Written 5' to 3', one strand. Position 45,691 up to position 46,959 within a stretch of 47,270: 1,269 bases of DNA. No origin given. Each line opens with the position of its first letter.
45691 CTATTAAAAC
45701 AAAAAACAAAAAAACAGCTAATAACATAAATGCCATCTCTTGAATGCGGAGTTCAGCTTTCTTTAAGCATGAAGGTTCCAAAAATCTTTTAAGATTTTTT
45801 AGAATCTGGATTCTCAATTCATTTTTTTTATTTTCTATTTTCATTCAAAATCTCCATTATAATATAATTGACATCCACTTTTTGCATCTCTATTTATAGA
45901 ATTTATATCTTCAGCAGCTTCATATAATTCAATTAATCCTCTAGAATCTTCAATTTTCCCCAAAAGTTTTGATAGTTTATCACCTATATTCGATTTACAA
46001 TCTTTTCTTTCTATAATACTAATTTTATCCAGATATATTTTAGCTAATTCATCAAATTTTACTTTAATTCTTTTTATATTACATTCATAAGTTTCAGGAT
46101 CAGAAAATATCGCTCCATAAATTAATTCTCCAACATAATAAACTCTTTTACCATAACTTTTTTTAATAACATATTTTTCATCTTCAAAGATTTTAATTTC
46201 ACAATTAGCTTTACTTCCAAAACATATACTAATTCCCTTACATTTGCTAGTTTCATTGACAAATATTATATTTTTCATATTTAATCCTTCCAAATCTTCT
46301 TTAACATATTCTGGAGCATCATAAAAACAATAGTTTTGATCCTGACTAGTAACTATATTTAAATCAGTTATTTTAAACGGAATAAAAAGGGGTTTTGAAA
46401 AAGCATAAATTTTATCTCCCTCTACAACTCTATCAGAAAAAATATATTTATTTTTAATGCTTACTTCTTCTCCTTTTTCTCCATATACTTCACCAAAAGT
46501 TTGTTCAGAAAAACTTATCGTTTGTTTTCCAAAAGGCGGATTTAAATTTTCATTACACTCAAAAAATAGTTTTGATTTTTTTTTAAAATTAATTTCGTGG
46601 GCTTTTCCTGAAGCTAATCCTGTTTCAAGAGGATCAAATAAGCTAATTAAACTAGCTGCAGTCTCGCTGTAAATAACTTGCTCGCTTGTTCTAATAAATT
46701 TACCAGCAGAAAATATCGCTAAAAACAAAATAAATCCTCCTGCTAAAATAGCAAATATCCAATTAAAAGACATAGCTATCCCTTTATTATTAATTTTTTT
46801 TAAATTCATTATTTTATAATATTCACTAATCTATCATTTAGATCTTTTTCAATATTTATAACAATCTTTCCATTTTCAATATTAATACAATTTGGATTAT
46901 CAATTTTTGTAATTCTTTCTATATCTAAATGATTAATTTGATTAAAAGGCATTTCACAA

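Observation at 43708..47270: Translationally coupled operon of four pilin-like, disulfide-rich proteins plus membrane/adhesin genes: candidate undescribed surface-appendage module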

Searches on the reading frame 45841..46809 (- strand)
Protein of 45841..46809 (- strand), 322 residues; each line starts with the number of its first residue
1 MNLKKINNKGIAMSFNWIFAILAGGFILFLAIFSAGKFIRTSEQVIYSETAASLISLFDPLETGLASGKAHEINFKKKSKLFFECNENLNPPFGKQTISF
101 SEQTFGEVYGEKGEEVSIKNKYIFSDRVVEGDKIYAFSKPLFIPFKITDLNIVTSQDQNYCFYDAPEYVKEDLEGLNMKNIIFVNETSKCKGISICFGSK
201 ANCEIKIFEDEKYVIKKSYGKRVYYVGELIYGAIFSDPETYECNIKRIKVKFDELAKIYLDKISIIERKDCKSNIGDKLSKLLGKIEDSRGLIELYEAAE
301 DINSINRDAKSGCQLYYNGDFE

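Call 5: search_protein_families(library=pfam, max_evalue=1, proteins=[window:45841-46809:-])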
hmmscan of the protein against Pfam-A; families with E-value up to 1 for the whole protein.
window:45841-46809:- (322 aa): 0 families

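Call 6: search_protein_families(library=ncbifam, max_evalue=1, proteins=[window:45841-46809:-])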
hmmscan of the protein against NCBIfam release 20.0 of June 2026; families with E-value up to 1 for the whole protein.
window:45841-46809:- (322 aa): 0 families

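Call 7: find_encoding_contigs(protein=window:45841-46809:-, flank=10000, max_places=6)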
Protein window:45841-46809:- (322 aa): 8 contigs read that carry it; 6 places shown.
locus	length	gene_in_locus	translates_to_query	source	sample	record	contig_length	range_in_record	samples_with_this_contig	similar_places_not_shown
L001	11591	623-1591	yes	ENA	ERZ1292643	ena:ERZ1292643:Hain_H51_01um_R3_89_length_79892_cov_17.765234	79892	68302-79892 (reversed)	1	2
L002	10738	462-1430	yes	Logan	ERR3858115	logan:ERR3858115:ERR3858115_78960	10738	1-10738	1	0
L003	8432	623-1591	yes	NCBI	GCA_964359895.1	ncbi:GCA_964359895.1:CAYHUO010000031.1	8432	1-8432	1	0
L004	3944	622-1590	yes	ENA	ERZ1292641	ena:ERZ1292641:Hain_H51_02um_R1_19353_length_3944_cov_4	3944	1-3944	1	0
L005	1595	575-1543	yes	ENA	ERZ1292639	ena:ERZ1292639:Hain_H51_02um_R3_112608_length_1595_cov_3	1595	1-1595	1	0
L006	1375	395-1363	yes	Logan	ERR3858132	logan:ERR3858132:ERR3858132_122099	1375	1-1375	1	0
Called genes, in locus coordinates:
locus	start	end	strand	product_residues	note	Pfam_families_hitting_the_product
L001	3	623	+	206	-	?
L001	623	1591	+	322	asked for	-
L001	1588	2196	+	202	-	-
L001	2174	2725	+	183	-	-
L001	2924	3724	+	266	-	-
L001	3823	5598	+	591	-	PF13750:Big_3_3 (weak)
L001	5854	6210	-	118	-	PF25212:HVO_A0114, PF08279:HTH_11 (weak)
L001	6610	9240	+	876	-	PF05124:S_layer_C (weak)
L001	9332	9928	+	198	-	-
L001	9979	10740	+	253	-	-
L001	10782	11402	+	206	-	PF09335:VTT_dom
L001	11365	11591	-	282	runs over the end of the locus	-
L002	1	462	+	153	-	?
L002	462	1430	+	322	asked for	-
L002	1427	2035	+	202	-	-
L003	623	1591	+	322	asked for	-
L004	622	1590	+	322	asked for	-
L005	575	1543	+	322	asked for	-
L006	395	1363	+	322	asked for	-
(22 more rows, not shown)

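Call 10: find_homologous_proteins(query=window:45841-46809:-, max_evalue=0.001)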
Query window:45841-46809:- (322 aa): 263 proteins with E <= 0.001 among 1986 candidates; the best 120 are listed.
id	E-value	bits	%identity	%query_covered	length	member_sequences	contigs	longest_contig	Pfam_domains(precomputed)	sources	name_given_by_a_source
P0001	1.9e-207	706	99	100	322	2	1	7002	-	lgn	-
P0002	2.4e-178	610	84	100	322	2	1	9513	-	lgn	-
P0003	3.2e-168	577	81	97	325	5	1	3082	-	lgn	-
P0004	2.6e-164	564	77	100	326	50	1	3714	-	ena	-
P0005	2.8e-163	561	78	100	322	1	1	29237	-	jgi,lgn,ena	jgi:hypothetical protein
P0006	5.9e-163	559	80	96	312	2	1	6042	-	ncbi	-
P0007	4.4e-162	557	75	100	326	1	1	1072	-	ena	-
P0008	3.5e-161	554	75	100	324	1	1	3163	-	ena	-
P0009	6.3e-161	553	74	100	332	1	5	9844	-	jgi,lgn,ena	-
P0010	6.7e-161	553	75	100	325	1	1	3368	-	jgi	jgi:hypothetical protein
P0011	5.9e-158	543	75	100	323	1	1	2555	-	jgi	-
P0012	5.0e-155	533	73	100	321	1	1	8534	-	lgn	-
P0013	3.7e-153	527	72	100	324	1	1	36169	-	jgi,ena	-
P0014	2.8e-151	521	73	97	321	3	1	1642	-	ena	-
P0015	1.8e-150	518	73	99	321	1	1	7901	-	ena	-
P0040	1.5e-119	417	59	97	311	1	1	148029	-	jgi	jgi:hypothetical protein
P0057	1.1e-109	384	56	97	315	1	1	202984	-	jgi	jgi:hypothetical protein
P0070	2.4e-102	360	53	96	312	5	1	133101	-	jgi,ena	-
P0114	4.0e-81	291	46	96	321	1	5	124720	-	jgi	jgi:hypothetical protein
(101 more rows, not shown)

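Call 11: find_encoding_contigs(protein=P0057, flank=10000, max_places=2)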
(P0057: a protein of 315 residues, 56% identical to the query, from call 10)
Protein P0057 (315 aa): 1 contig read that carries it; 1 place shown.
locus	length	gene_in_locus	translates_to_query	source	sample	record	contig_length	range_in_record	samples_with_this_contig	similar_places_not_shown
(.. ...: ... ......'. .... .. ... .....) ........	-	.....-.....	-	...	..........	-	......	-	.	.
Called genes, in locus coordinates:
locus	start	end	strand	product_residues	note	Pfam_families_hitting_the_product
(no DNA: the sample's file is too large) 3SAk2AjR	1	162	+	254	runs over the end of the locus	-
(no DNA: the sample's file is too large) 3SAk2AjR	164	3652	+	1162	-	-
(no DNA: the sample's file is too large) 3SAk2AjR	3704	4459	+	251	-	-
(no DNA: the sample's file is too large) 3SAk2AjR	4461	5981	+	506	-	-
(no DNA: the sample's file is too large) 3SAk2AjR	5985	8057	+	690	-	-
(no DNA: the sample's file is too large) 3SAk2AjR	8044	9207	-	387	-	-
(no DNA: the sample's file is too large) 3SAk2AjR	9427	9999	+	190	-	-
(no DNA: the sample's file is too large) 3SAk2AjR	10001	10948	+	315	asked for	-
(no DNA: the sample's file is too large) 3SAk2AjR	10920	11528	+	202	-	-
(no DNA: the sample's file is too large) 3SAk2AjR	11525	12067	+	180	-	-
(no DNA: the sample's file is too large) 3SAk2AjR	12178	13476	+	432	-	PF00438:S-AdoMet_synt_N, PF02772:S-AdoMet_synt_M, PF02773:S-AdoMet_synt_C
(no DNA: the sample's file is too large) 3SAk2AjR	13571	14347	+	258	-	-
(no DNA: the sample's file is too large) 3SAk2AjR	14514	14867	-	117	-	PF25212:HVO_A0114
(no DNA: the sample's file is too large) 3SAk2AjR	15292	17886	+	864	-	-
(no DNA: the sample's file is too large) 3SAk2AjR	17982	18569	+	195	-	-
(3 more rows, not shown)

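Call 12: find_encoding_contigs(protein=P0040, flank=10000, max_places=2)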
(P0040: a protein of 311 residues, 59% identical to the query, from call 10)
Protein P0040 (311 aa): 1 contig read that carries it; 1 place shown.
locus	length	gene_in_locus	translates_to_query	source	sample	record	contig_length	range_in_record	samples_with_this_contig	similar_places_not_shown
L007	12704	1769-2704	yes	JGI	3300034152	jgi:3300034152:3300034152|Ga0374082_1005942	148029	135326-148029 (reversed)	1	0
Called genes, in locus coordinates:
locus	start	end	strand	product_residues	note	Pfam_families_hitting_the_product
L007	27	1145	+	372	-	-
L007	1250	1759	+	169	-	-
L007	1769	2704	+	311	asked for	-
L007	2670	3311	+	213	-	-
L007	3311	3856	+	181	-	-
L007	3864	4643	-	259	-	-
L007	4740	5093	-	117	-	PF25212:HVO_A0114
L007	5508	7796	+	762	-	-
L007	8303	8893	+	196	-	-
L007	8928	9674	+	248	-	-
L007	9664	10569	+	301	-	PF04018:VCA0040-like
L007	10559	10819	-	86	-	-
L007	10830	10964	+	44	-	-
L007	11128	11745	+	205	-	PF14378:PAP2_3, PF01569:PAP2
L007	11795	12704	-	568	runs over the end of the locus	-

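Call 13: find_encoding_contigs(protein=P0070, flank=10000, max_places=2)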
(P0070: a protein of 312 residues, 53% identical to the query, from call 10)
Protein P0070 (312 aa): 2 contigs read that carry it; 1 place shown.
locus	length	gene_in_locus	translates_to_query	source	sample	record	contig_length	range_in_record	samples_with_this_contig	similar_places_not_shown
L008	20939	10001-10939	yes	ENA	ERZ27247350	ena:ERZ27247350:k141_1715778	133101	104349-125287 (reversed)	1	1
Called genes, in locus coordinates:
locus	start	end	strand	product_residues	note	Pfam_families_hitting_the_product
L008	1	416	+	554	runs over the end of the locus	-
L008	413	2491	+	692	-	-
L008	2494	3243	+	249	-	-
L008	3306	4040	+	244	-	-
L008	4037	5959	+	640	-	-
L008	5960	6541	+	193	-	-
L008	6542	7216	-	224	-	-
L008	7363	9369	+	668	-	-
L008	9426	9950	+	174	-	-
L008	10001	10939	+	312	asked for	-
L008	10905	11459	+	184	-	-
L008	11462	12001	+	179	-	-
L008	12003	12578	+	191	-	PF09335:VTT_dom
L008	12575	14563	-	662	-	PF01674:Lipase_2 (weak), PF02089:Palm_thioest (weak), PF06028:DUF915 (weak)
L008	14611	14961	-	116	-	PF25212:HVO_A0114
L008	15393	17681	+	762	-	PF05124:S_layer_C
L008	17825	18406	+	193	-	-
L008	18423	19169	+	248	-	-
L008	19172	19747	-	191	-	-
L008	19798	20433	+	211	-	PF01569:PAP2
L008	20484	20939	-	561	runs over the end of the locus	PF11611:DUF4352 (faint)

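Call 14: find_encoding_contigs(protein=P0114, flank=10000, max_places=2)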
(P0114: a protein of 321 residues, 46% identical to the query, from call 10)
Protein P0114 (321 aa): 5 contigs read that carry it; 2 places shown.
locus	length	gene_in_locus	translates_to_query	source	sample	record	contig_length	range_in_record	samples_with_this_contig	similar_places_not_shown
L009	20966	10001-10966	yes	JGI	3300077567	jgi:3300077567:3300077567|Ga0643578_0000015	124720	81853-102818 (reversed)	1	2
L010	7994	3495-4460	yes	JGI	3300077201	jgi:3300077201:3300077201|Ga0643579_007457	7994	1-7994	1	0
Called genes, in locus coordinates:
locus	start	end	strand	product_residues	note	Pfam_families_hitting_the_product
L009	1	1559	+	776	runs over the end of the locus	-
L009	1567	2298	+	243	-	-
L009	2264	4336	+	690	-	PF00085:Thioredoxin (faint), PF13098:Thioredoxin_2 (weak)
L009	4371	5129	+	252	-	-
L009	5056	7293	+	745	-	PF13365:Trypsin_2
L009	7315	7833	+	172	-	-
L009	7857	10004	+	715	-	PF00089:Trypsin (weak), PF13365:Trypsin_2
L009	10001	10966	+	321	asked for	-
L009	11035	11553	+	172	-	-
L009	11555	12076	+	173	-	-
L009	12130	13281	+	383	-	PF00438:S-AdoMet_synt_N, PF02772:S-AdoMet_synt_M, PF02773:S-AdoMet_synt_C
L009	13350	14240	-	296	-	-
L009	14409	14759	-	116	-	PF25212:HVO_A0114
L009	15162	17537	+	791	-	PF05124:S_layer_C (faint)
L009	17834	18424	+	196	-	-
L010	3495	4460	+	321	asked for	-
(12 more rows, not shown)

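Call 26: predict_structure(alignment_id=A1)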
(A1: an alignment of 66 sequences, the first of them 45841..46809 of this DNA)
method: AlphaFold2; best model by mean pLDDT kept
length: 322 residues; sequences in the alignment: 66
mean_pLDDT: 88.6   pTM: 0.83
mean pLDDT of the five models: 88.6, 87.2, 86.9, 86.8, 86.7
residues with pLDDT >= 90: 210; 70-90: 83; 50-70: 24; < 50: 5
segments of 3 or more residues with pLDDT < 50: 1-3
pLDDT, mean of each block of 10 residues (from residue 1): 52 79 94 81 75 80 69 93 93 92 87 89 96 94 94 96 95 93 86 92 93 96 97 98 97 96 90 90 96 95 89 78 35
secondary structure, 60 per line:
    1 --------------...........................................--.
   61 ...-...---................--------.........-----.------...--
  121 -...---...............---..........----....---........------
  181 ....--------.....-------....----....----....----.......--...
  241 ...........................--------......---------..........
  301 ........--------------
elements in order: H15-57 H60-63 E71-86 E95-103 E116-118 E122-124 E128-142 E146-155 E160-163 H167-174 E181-184 E193-197 E205-208 E213-216 E221-224 H229-235 H238-267 H276-281 H291-308

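Call 28: fold_search(model_id=the predicted structure, library=pdb)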
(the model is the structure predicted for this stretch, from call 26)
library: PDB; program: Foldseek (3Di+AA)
matches with E <= 10: 290; with E <= 0.001: 0
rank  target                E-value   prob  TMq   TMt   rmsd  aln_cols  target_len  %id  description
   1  6gef_D                4.3e-01  0.02  0.08  0.08  17.4       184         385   11  X-ray structure of the Yersinia pseudotuberculosis ATPase DotB (released 2018-05-30)
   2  1frn                  4.6e-01  0.03  0.09  0.09  15.5       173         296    7  THE INVOLVEMENT OF SER96 IN THE CATALYTIC MECHANISM OF FERREDOXIN-NADP+ REDUCTASE: STRUCTURE-FUNCTION RELATIONSHIP AS ST (released 1995-07-10)
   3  1fnb                  5.2e-01  0.04  0.09  0.10  15.6       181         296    8  REFINED CRYSTAL STRUCTURE OF SPINACH FERREDOXIN REDUCTASE AT 1.7 ANGSTROMS RESOLUTION: OXIDIZED, REDUCED, AND 2'-PHOSPHO (released 1995-04-20)
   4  7nsh_BC               8.3e-01  0.04  0.12  0.07  16.9       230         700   10  39S mammalian mitochondrial large ribosomal subunit with mtRRF (post) and mtEFG2 (released 2021-05-05)
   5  8h92_A                1.1e+00  0.01  0.09  0.11  16.3       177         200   11  Ziziphus jujuba adenylyl cyclase (released 2024-01-03)
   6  4z2c_B                1.1e+00  0.01  0.09  0.06  28.1       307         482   10  Quinolone(Moxifloxacin)-DNA cleavage complex of gyrase from S. pneumoniae (released 2016-09-14)
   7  5esv_E                1.2e+00  0.08  0.10  0.15   6.9        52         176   12  Crystal Structure of Broadly Neutralizing Antibody CH03, Isolated from Donor CH0219, in Complex with Scaffolded Trimer (released 2015-12-16)
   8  3vmo_A                1.2e+00  0.02  0.10  0.06  15.5       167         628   11  Crystal structure of dextranase from Streptococcus mutans in complex with isomaltotriose (released 2012-02-15)
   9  4z2c_A                1.3e+00  0.01  0.08  0.07  27.3       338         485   11  Quinolone(Moxifloxacin)-DNA cleavage complex of gyrase from S. pneumoniae (released 2016-09-14)
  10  8wfd_G                1.5e+00  0.04  0.09  0.09  15.7        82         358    7  The cryo-EM structure of TdpAB in complex with AMPPNP and DNA (released 2025-01-22)
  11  9jz1_B                1.5e+00  0.02  0.09  0.11  14.3       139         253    8  Crystal structure of Nir2 C-terminal domain in complex with phosphate (released 2025-10-15)
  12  7t7c_A                1.5e+00  0.02  0.10  0.04  17.3       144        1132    8  The hexagonal organization of Munc13-1 C1-C2B-MUN-C2C domains between lipid bilayers (released 2022-02-09)
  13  1q40_D                1.5e+00  0.01  0.05  0.08  12.2        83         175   16  Crystal structure of the C. albicans Mtr2-Mex67 M domain complex (released 2003-12-09)
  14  9dt6_H                1.6e+00  0.02  0.10  0.14  13.9       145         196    9  Crystal structure of ADP-ribose diphosphatase from Klebsiella pneumoniae (CMP bound, P21 form) (released 2024-10-09)
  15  4r83_B                1.6e+00  0.01  0.08  0.06  12.6       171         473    9  Crystal structure of Sialyltransferase from Photobacterium damsela (released 2014-12-03)
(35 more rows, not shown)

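Call 32: find_related_loci(query=A1, collection=genome_contigs, flank=10000)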
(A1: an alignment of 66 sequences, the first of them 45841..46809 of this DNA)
Query A1 (322 aa) in genome_contigs; peptide patterns used: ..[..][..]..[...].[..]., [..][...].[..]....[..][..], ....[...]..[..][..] (x = any residue, [..] = any of these).
198 stretches matched a pattern; 109 encode a relative of the query (tblastn E <= 1e-3); the best 80 are kept; 80 distinct loci.
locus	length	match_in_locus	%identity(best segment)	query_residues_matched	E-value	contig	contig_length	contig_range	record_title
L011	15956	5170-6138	78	2-322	5e-170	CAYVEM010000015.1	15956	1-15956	MAG TPA_asm: Candidatus Woesearchaeota archaeon isolate SRP092902_co1_24 genome assembly, contig: NODE_5632_length_15956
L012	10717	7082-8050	77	2-322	2e-169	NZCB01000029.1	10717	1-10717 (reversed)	MAG: Candidatus Pacearchaeota archaeon isolate ARS1285 83359, whole genome shotgun sequence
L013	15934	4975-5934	69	1-322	2e-151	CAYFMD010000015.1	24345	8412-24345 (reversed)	MAG TPA_asm: Candidatus Woesearchaeota archaeon isolate ERP019367_co1_16 genome assembly, contig: NODE_1842_length_24345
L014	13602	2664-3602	69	9-321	1e-145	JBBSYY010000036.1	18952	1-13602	MAG: Nanoarchaeota archaeon isolate H51-bin036_1 H51_bin036_1_000000000036, whole genome shotgun sequence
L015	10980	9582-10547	68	1-322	1e-141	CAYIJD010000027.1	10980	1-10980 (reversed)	MAG TPA_asm: Candidatus Woesearchaeota archaeon isolate ERP119705_co24_1047 genome assembly, contig: NODE_8225_length_10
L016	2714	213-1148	65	1-318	3e-146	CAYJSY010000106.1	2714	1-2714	MAG TPA_asm: Candidatus Woesearchaeota archaeon isolate ERP125453_co1_19 genome assembly, contig: NODE_56317_length_2714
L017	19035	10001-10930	66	10-322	5e-129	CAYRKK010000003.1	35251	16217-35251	MAG TPA_asm: Candidatus Woesearchaeota archaeon isolate SRP178699_co2_118 genome assembly, contig: NODE_511_length_35251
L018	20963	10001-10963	60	1-321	6e-123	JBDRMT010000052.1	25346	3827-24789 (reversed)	MAG: archaeon isolate MEGAHIT-group-1.845 k141_4733944, whole genome shotgun sequence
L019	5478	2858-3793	57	3-318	8e-122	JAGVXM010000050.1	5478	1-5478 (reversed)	Candidatus Pacearchaeota archaeon isolate RIFCSPHIGHO2_01_FULL_33_47 rifcsphigho2_01_scaffold_47247, whole genome shotgu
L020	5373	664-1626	56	1-322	7e-119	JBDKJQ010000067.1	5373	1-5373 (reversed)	MAG: archaeon isolate guil_2019_sw_WHONDRS-S19S_0049_B_bin.39 scaffold_2492054, whole genome shotgun sequence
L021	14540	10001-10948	55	4-321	5e-117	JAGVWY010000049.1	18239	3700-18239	Candidatus Pacearchaeota archaeon isolate RIFCSPLOWO2_02_FULL_30_10 rifcsplowo2_02_scaffold_3911, whole genome shotgun s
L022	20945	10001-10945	57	3-318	2e-115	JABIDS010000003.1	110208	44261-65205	MAG: archaeon isolate SI048_bin8 k141_180729, whole genome shotgun sequence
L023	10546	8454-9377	55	11-322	6e-114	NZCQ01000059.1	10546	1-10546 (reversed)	MAG: Candidatus Pacearchaeota archaeon isolate ARS1180 MHASMcontig_668935, whole genome shotgun sequence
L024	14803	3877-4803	56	10-318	4e-113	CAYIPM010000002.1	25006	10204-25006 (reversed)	MAG TPA_asm: Candidatus Woesearchaeota archaeon isolate ERP119705_co25_79 genome assembly, contig: NODE_1059_length_2500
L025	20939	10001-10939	55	3-316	2e-110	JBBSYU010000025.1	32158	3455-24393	MAG: Nanoarchaeota archaeon isolate H43-bin046_1 H43_bin046_1_000000000025, whole genome shotgun sequence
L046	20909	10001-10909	41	7-311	7e-67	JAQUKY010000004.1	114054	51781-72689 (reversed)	MAG: Candidatus Nanoarchaeia archaeon isolate STD1_118 NODE_338_length_114054_cov_10.644544_Sandtown_D1, whole genome sh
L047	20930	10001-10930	39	1-316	5e-65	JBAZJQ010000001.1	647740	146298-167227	MAG: Candidatus Pacearchaeota archaeon isolate SO_2017_LW4_123 scaffold_30_c1_LW137-91_2017, whole genome shotgun sequen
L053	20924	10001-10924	39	9-316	9e-60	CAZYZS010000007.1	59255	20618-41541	MAG TPA_asm: Candidatus Woesearchaeota archaeon isolate binchicken_co234_229 genome assembly, contig: NODE_137_length_59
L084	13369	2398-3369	32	3-318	8e-48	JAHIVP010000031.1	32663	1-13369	MAG: Nanoarchaeota archaeon isolate MM_PC_MetaG.mb.86 MM_PC_MetaG.mb.86_k141_975468, whole genome shotgun sequence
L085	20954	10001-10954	32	4-316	5e-48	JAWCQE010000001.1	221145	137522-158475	MAG: Candidatus Pacearchaeota archaeon isolate JZ-2_201901_bins_146 JZ-2_201901_bins_146_scaffold_1, whole genome shotgu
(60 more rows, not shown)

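Call 44: search_protein_families(library=pfam, max_evalue=0.01, proteins=[L047:16-3417:+, L047:4297-8160:+, L046:3608-4369:+, L018:2329-4263:+, L017:7251-9245:+, L017:6640-7254:+, L085:17617-19254:-, L053:16120-16701:+, L084:8630-9346:+, L008:413-2491:+])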
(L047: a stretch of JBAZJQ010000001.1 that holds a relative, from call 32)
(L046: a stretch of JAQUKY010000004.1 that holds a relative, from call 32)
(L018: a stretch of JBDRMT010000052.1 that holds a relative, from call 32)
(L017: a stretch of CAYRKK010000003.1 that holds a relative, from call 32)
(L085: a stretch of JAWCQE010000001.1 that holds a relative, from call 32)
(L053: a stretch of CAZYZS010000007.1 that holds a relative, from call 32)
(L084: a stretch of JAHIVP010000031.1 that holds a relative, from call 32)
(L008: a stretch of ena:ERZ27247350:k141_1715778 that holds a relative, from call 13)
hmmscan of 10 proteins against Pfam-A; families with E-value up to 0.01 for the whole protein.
L047:16-3417:+ (1133 aa): 1 family
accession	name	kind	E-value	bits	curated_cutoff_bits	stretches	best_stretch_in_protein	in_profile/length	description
PF19077.6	Big_13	-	0.0027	18.6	27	1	1012-1050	62-101/102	Bacterial Ig-like domain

L047:4297-8160:+ (1287 aa): 0 families

L046:3608-4369:+ (253 aa): 0 families

L018:2329-4263:+ (644 aa): 0 families

L017:7251-9245:+ (664 aa): 0 families

L017:6640-7254:+ (204 aa): 0 families

L085:17617-19254:- (545 aa): 2 families
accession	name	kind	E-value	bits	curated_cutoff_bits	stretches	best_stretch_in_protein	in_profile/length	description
PF15418.12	DUF4625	-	0.00013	22.7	27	1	305-362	66-121/131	Domain of unknown function (DUF4625)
PF06280.18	fn3_5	-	0.0095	17.1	27.6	0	417-474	34-91/112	Fn3-like domain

L053:16120-16701:+ (193 aa): 0 families

L084:8630-9346:+ (238 aa): 1 family
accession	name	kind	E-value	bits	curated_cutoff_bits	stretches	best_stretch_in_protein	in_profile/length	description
PF08041.16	PetM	-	0.0091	16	25.1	0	45-65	4-24/30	PetM family of cytochrome b6f complex subunit 7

L008:413-2491:+ (692 aa): 3 families
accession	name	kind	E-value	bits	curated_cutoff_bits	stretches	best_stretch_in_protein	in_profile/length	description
PF19077.6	Big_13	-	2.8e-05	25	27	0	545-592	51-100/102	Bacterial Ig-like domain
PF15418.12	DUF4625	-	0.00048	20.9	27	0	338-371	95-128/131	Domain of unknown function (DUF4625)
PF07495.19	Y_Y_Y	-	0.00052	20.3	26.6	0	346-375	35-64/65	Y_Y_Y domain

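Call 67: search_solved_structures(query=A1, max_evalue=10)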
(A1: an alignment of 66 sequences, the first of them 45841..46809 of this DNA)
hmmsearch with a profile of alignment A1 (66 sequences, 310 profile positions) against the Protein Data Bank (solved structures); distinct sequences matched with E-value up to 10: 1.
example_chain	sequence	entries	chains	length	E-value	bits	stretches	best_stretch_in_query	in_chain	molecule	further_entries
4g2k_A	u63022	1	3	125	0.31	13.4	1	234-303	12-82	General control protein GCN4, Envelope glycoprotein GP2 chimera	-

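Call 79: find_homologous_proteins(query=L001:15-620:+, max_evalue=0.001)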
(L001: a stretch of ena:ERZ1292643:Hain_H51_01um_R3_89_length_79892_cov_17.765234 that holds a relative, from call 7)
Query L001:15-620:+ (202 aa): 96 proteins with E <= 0.001 among 213 candidates.
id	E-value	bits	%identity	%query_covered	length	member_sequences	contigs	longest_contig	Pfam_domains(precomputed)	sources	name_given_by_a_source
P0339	4.1e-95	335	85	93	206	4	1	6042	-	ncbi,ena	-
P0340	3.6e-91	322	77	90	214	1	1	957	-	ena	-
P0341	5.1e-90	319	77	99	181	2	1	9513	-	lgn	-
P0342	5.3e-89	315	88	80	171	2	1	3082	-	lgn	-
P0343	2.8e-87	310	74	91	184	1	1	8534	-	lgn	-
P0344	2.8e-86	306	77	89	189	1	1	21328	-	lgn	-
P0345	1.9e-85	304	73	94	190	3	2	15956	-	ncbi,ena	-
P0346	1.6e-84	301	75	90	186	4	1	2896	-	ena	-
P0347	1.6e-83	297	75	90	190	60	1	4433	-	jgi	jgi:hypothetical protein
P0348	5.7e-83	296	73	93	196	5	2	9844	-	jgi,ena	-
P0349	7.7e-81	289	75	87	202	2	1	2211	-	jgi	jgi:hypothetical protein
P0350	1.8e-80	287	72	89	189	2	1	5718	-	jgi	jgi:hypothetical protein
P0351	1.1e-78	282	77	81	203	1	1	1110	-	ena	-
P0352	6.0e-78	279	75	80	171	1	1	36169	-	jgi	-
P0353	1.2e-77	278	70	93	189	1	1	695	-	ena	-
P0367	3.3e-59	218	59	82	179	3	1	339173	-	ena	-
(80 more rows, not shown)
